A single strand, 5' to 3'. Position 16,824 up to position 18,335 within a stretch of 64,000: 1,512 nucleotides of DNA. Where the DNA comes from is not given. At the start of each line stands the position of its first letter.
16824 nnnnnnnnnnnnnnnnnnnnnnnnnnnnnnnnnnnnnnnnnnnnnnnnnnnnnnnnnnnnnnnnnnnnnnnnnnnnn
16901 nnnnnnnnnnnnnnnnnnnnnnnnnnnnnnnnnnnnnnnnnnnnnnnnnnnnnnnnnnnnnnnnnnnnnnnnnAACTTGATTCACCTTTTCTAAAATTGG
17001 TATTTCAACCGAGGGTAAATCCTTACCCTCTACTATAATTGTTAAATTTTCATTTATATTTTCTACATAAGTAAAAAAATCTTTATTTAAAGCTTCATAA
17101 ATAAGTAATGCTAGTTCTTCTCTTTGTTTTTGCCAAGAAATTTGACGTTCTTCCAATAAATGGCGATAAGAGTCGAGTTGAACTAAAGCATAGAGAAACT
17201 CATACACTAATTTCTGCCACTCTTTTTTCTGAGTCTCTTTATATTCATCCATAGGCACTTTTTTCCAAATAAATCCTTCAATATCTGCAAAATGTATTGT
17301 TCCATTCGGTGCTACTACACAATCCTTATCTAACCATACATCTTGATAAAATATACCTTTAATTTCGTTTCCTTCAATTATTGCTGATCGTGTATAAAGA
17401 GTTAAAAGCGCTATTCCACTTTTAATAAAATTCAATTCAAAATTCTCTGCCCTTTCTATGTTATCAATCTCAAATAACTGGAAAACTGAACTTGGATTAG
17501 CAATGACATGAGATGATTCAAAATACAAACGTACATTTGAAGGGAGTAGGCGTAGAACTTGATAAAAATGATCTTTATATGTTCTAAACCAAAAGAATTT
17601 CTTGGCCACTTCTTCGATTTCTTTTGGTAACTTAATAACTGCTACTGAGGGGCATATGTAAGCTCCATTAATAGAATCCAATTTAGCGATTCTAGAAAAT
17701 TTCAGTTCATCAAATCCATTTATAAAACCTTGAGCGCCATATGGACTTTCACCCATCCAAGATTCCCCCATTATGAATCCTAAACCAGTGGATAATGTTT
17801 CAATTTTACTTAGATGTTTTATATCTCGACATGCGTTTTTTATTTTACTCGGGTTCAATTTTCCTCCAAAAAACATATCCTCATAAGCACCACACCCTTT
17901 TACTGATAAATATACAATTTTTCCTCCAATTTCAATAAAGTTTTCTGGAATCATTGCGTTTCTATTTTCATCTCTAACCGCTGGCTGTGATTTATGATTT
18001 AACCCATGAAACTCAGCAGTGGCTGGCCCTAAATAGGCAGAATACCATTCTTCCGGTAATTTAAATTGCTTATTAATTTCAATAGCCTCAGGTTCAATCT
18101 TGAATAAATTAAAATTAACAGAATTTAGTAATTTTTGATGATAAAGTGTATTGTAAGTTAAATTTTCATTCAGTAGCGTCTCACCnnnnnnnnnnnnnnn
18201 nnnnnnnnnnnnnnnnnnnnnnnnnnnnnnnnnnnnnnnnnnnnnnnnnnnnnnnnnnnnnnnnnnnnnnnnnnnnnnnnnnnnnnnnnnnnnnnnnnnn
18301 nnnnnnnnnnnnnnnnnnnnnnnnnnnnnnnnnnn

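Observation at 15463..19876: Orphan, translationally coupled three-gene operon: membrane GNAT, kinase-like protein, 503-aa helical protein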

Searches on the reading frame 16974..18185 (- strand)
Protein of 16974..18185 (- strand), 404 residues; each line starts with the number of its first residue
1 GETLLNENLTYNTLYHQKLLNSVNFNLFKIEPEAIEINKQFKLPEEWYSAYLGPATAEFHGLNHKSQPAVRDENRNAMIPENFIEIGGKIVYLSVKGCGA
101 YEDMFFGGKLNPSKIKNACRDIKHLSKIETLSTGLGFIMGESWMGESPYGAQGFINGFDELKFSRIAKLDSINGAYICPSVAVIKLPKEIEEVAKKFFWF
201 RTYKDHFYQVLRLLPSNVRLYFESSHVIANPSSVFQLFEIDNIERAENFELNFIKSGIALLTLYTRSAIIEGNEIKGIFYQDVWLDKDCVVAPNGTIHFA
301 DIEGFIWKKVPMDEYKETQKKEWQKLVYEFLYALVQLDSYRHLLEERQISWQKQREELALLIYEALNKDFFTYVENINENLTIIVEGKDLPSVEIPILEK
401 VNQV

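Call 6: search_protein_families(library=pfam, proteins=[window:16974-18185:-], max_evalue=1)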
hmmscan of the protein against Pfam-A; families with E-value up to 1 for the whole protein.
window:16974-18185:- (404 aa): 1 family
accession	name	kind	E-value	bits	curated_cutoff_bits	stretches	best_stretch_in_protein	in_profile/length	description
PF21379.2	Gp6-like_1st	-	0.048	13.9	27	1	4-28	31-55/74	Baseplate wedge protein gp6-like, helical domain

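Call 7: search_protein_families(library=ncbifam, proteins=[window:16974-18185:-], max_evalue=1)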
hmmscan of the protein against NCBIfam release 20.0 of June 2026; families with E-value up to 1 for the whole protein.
window:16974-18185:- (404 aa): 0 families

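Call 9: find_homologous_proteins(query=window:16974-18185:-)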
Query window:16974-18185:- (404 aa): 99 proteins with E <= 0.001 among 3401 candidates.
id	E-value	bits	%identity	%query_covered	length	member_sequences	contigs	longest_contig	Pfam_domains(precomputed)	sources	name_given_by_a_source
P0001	4.5e-244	828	91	97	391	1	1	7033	-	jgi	-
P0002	1.0e-238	810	87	99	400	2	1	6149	-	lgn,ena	-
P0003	8.9e-235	797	86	99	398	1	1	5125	-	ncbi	-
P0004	5.7e-233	791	84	99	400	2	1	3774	-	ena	-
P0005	5.4e-232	788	85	99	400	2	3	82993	-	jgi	jgi:hypothetical protein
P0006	7.7e-228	774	82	99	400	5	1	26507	-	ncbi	ncbi:MAG: hypothetical protein ACFE9J_05475 [Candidatus Hermodarchaeota archaeon]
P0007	1.4e-227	773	83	99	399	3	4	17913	-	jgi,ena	-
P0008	1.6e-227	773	82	99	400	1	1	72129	-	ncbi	ncbi:MAG: hypothetical protein ACFFA4_06830 [Promethearchaeota archaeon]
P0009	1.6e-225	766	81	99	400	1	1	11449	-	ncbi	ncbi:MAG: hypothetical protein ACFFCI_09185 [Promethearchaeota archaeon]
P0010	2.8e-225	766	80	99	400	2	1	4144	-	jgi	jgi:hypothetical protein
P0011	9.9e-224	761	83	95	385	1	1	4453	-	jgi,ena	-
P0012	1.2e-221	754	84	96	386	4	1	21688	-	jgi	-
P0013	9.7e-221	751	84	96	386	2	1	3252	-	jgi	jgi:hypothetical protein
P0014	2.3e-217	740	100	81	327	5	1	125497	-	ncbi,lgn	-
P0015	5.0e-217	738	79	98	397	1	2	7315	-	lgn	-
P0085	1.5e-111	391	46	96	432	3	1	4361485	-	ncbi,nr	ncbi:MAG: hypothetical protein K9W44_01575 [Candidatus Lokiarchaeota archaeon]|nr:hypothetical prote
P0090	1.7e-60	223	37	82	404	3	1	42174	-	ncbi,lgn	-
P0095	2.2e-46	177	37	67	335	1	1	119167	-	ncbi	-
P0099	6.2e-21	93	27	82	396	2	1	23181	-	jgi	-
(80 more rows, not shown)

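Call 17: find_encoding_contigs(protein=P0085, flank=10000, max_places=2)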
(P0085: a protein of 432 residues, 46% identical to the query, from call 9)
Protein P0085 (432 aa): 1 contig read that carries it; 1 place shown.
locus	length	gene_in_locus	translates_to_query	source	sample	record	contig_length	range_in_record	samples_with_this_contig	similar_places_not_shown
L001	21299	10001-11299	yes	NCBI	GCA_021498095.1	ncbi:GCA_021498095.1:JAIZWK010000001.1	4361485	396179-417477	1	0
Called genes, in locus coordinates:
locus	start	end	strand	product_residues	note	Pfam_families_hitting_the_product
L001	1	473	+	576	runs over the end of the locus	PF00501:AMP-binding, PF13193:AMP-binding_C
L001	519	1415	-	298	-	PF01488:Shikimate_DH (weak), PF03446:NAD_binding_2, PF03807:F420_oxidored, PF14833:NAD_binding_11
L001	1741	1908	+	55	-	-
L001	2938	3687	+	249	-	-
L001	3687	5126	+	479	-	-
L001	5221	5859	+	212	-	PF13239:2TM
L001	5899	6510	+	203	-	PF03551:PadR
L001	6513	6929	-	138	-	PF01894:YjbQ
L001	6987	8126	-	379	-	PF00557:Peptidase_M24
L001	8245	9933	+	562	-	PF13673:Acetyltransf_10 (faint), PF00583:Acetyltransf_1, PF13508:Acetyltransf_7 (weak)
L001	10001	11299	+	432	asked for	-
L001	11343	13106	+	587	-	-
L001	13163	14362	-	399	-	PF00266:Aminotran_5, PF00282:Pyridoxal_deC (weak), PF01212:Beta_elim_lyase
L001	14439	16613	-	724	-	PF01541:GIY-YIG (weak), PF27096:UvrC_M, PF02151:UVR (weak), PF22920:UvrC_RNaseH, PF08459:UvrC_RNaseH_dom, PF12826:HHH_2 (faint), PF14520:HHH_5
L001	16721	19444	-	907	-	PF00514:Arm (faint), PF01347:TPR_Vitellogenin (faint), PF02985:HEAT (faint), PF13646:HEAT_2, PF01602:Adaptin_N (weak), PF13646:HEAT_2, PF03130:HEAT_PBS (weak), PF13646:HEAT_2, +8 more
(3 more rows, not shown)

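Call 18: find_encoding_contigs(protein=P0090, flank=10000, max_places=2)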
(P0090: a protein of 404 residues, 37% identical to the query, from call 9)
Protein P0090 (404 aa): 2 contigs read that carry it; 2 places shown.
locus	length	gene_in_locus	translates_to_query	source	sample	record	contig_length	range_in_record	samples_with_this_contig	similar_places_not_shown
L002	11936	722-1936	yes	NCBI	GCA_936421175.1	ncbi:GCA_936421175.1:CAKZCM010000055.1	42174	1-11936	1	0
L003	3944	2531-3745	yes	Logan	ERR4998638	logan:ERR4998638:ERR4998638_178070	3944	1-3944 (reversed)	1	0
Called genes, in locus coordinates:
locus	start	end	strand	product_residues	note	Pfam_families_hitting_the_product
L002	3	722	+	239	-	?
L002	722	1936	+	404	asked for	-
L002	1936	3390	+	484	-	-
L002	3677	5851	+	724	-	PF12710:HAD (faint), PF00122:E1-E2_ATPase, PF00702:Hydrolase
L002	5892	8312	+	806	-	PF02669:KdpC, PF03814:KdpA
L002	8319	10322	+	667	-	PF00582:Usp (faint), PF02702:KdpD, PF13493:DUF4118, PF13492:GAF_3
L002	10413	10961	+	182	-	-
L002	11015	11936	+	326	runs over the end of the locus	PF08240:ADH_N, PF00107:ADH_zinc_N, PF13602:ADH_zinc_N_2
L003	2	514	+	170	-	?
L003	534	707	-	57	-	PF13248:Zn_ribbon_3 (faint), PF12773:DZR, PF13240:Zn_Ribbon_1 (faint)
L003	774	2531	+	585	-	PF00583:Acetyltransf_1, PF13673:Acetyltransf_10 (weak), PF13508:Acetyltransf_7 (weak)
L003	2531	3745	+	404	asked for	-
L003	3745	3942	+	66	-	?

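Call 19: predict_structure(alignment_id=A1)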
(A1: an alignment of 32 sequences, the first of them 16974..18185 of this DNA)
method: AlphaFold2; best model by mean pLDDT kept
length: 404 residues; sequences in the alignment: 32
mean_pLDDT: 93.5   pTM: 0.91
mean pLDDT of the five models: 93.5, 92.8, 92.8, 92.8, 92.7
residues with pLDDT >= 90: 352; 70-90: 39; 50-70: 4; < 50: 9
segments of 3 or more residues with pLDDT < 50: 1-9
pLDDT, mean of each block of 10 residues (from residue 1): 41 88 97 98 96 98 92 94 93 98 93 97 96 97 94 96 97 98 98 97 97 95 82 92 94 98 98 97 90 97 96 98 95 94 92 94 96 95 96 95 72
secondary structure, 60 per line:
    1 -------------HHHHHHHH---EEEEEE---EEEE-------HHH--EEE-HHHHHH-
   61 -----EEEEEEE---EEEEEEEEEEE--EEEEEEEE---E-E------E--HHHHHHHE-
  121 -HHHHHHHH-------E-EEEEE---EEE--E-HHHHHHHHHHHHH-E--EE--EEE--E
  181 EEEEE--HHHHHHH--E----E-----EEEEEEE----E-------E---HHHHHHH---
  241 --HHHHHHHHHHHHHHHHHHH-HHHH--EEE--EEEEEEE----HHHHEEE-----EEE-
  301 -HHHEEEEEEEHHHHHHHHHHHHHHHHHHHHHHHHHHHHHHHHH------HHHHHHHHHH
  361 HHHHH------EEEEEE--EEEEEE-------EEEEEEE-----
elements in order: H14-21 E25-30 E34-37 E50-52 H54-59 E66-72 E76-86 E89-96 H112-118 H122-129 E139-143 E147-149 H154-166 E175-177 E180-185 H188-194 E208-214 H231-237 H243-261 H263-266 E269-271 E274-280 H285-288 E289-291 E297-299 E305-311 H312-344 H351-365 E372-377 E380-385 E393-399
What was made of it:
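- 17898..17966 (-): g2 N-lobe nucleotide-site candidates: invariant N74-R75 in the beta1-beta2 turn and K96-G-x-G-A at the end of beta3. Strands E66-72, E76-86 and E89-96 in the model (call 19).
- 17277..17342 (-): g2 catalytic-loop and DFG-like segment: D282-x-W-x-D286-K-D288 ... G295 ... F299-x-D301-x-E303. Position relative to strands E289-291 and E297-299 (call 19).
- On Protein-kinase-like (PKL) fold superfamily (g2): The model has pLDDT 93.5 (call 19).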

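Call 21: fold_search(model_id=the predicted structure, library=pdb)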
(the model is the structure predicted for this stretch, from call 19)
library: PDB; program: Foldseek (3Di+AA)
matches with E <= 10: 388; with E <= 0.001: 0
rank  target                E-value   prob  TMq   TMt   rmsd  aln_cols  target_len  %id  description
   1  5usq                  4.5e-03  0.96  0.27  0.34   8.8       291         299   11  ALK-5 kinase inhibitor complex (released 2017-04-12)
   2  7tgn_A                4.5e-03  0.75  0.32  0.25  12.7       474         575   10  Crystal structure of DesD, the desferrioxamine synthetase from the Streptomyces violaceus salmycin biosynthetic pathwa (released 2022-07-06)
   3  3byv                  4.8e-03  0.66  0.23  0.26  17.0       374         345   10  Crystal structure of Toxoplasma gondii specific rhoptry antigen kinase domain (released 2008-01-29)
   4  3q5z                  5.4e-03  0.95  0.29  0.34   9.9       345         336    8  Crystal structure of virulent allele ROP5B pseudokinase domain (released 2011-02-23)
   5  4lv8_A                5.4e-03  0.87  0.25  0.28   9.9       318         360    8  Murine IRGa6 bound to Toxoplasma ROP5C, a pseudokinase GDI (released 2013-09-25)
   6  6t6d_D                7.6e-03  0.97  0.25  0.33   6.7       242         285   10  Crystal structure of the ACVR1 (ALK2) kinase in complex with the compound M4K2149 (released 2019-10-30)
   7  3g2f_A                7.6e-03  0.92  0.26  0.33  11.2       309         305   12  Crystal structure of the kinase domain of bone morphogenetic protein receptor type II (BMPR2) at 2.35 A resolution (released 2009-02-17)
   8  5s7q_A                9.1e-03  0.87  0.25  0.33  12.8       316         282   10  XChem group deposition -- Crystal Structure of human ACVR1 in complex with FM010944a (released 2021-06-23)
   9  5o7o_D                9.1e-03  0.85  0.37  0.28  11.4       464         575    8  The crystal structure of DfoC, the desferrioxamine biosynthetic pathway acetyltransferase/Non-Ribosomal Peptide Synthe (released 2018-02-28)
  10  6unp_B                1.1e-02  0.82  0.25  0.31  10.5       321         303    9  Crystal structure of the kinase domain of BMPR2-D485G (released 2021-07-07)
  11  7tgj_C                1.1e-02  0.69  0.34  0.26  12.6       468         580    8  Crystal structure of DesD, the desferrioxamine synthetase from the Streptomyces griseoflavus ferrimycin biosynthetic p (released 2022-07-06)
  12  4o1p_D                1.2e-02  0.90  0.25  0.17   8.7       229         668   12  Crystal Structure of RNase L in complex with 2-5A and AMP-PNP (released 2014-02-05)
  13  6cn7_D                1.2e-02  0.63  0.29  0.23  13.4       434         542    8  The structure of aerobactin synthetase IucC from a hypervirulent pathotype of Klebsiella pneumoniae (released 2018-04-11)
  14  4o1p_B                1.3e-02  0.93  0.26  0.17   8.5       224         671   12  Crystal Structure of RNase L in complex with 2-5A and AMP-PNP (released 2014-02-05)
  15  5s7l_A                1.3e-02  0.92  0.29  0.38   8.6       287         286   10  XChem group deposition -- Crystal Structure of human ACVR1 in complex with FM010943a (released 2021-06-23)
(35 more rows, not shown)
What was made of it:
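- NIS synthetases (DesD, DfoC, IucC) and SidJ are among the top PDB fold hits and give the highest query-normalised TM-scores, 0.32-0.37 (call 21). DfoC is itself a GNAT-NIS synthetase fusion, according to the PDB description (call 21).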

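Call 23: search_solved_structures(query=A1, max_evalue=10, show_alignments=2)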
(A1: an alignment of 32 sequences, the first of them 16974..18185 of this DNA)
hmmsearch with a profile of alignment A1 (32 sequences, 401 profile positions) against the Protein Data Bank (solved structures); distinct sequences matched with E-value up to 10: 0.
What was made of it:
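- On Protein-kinase-like (PKL) fold superfamily (g2): The PDB hmmsearch was empty at E<=10 (call 23).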

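Call 36: search_protein_representatives(alignment_id=A1)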
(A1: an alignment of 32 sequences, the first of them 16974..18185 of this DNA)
Query: 32 sequences, 401 profile positions. Proteins with E-value up to 0.001 (for the whole library): 127; up to 1e-10: 90; up to 1e-30: 56. The best 127 are listed.
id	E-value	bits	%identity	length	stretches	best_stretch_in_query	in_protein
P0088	7.1e-152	522.3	-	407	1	10-397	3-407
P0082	3.1e-150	516.9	-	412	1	6-399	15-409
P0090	5.8e-131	453.5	-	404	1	16-399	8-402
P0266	7.7e-98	344.4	-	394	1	63-397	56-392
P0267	6.0e-96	338.1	-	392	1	60-397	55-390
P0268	7.8e-95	334.5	-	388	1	11-397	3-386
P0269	1.0e-94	334.1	-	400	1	19-385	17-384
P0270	3.9e-90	319.0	-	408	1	36-396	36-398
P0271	1.4e-88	313.9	-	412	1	62-397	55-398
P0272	3.7e-88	312.5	-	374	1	63-385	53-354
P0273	2.0e-86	306.8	-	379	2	136-397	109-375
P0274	8.7e-86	304.7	-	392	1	60-397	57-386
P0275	2.6e-85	303.1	-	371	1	58-397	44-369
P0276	7.3e-85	301.6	-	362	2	131-396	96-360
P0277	3.0e-84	299.6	-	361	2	133-386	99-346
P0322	5.8e-26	107.7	-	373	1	22-324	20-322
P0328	4.6e-21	91.6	-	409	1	20-304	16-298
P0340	4.2e-14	68.6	-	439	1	80-322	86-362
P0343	8.8e-13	64.3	-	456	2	146-340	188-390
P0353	1.8e-10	56.7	-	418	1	33-316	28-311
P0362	4.0e-08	48.9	-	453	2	145-312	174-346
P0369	3.4e-06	42.6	-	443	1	83-391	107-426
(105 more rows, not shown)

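Call 39: search_protein_families(library=pfam, alignment_id=A5, max_evalue=0.01)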
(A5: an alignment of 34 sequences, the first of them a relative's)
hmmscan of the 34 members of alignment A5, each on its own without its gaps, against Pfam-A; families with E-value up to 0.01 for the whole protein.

A. member 1, P0308 (401 aa): 0 families

B. families by the number of members that match (of 34 scanned): 0 families

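Call 40: find_encoding_contigs(protein=P0095, flank=8000, max_places=1)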
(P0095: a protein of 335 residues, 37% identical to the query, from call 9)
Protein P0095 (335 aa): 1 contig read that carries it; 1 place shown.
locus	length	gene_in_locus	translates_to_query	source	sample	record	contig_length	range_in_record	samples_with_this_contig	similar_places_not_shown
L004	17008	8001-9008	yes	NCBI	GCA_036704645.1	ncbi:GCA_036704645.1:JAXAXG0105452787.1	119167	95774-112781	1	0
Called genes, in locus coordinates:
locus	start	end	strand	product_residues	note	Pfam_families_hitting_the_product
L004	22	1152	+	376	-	PF04055:Radical_SAM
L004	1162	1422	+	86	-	-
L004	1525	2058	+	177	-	-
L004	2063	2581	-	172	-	PF01928:CYTH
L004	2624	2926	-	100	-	-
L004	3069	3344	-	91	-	-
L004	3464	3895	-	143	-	-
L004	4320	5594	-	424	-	PF04894:Nre_N, PF04895:Nre_C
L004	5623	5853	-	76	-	-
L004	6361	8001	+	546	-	PF13673:Acetyltransf_10 (faint), PF13302:Acetyltransf_3 (weak), PF00583:Acetyltransf_1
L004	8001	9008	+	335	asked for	-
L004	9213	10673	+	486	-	-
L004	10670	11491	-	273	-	PF13483:Lactamase_B_3 (weak)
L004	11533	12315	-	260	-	PF00583:Acetyltransf_1, PF12746:GNAT_acetyltran (weak), PF08445:FR47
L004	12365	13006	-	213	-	PF00215:OMPdecase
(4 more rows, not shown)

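Call 41: find_encoding_contigs(protein=P0099, flank=8000, max_places=1)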
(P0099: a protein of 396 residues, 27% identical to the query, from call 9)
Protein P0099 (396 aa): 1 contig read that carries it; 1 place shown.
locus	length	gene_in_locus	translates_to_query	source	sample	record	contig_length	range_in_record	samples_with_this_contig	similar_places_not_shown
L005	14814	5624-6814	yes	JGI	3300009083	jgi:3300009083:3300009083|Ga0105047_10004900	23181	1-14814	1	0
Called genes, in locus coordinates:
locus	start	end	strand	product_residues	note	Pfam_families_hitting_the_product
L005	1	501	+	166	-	?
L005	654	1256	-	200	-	-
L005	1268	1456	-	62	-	-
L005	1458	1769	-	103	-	-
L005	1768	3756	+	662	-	PF00694:Aconitase_C, PF00330:Aconitase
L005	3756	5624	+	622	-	PF13302:Acetyltransf_3 (weak), PF00583:Acetyltransf_1, PF13673:Acetyltransf_10 (weak), PF13508:Acetyltransf_7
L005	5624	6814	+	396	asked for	-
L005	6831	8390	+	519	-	-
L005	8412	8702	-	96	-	-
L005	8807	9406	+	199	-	-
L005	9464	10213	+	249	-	-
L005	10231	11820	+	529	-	PF01068:DNA_ligase_A_M (weak), PF04679:DNA_ligase_A_C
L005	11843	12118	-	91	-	-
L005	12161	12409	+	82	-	-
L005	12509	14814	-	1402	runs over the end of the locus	-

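Call 42: find_encoding_contigs(protein=P0322, flank=8000, max_places=1)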
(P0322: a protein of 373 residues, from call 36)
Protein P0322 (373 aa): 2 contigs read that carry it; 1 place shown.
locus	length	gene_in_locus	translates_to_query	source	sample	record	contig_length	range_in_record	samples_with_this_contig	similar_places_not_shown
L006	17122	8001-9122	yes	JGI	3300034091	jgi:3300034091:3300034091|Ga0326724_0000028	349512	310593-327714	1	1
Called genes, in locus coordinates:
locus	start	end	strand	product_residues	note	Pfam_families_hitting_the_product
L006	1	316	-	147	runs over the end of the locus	PF01280:Ribosomal_L19e, PF25476:Ribosomal_L19e_C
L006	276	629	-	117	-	PF01655:Ribosomal_L32e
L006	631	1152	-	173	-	PF00347:Ribosomal_L6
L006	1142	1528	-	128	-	PF00410:Ribosomal_S8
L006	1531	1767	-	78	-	PF00253:Ribosomal_S14 (weak)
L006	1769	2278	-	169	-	PF00281:Ribosomal_L5, PF00673:Ribosomal_L5_C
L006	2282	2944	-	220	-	PF00900:Ribosomal_S4e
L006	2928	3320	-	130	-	PF16906:Ribosomal_L26, PF00467:KOW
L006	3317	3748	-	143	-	PF00238:Ribosomal_L14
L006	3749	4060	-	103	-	PF00366:Ribosomal_S17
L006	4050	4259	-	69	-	PF01868:RNase_P-MRP_p29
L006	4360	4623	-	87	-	PF00276:Ribosomal_L23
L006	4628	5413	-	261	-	PF00573:Ribosomal_L4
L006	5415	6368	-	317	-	PF00297:Ribosomal_L3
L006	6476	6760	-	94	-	-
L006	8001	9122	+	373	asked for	-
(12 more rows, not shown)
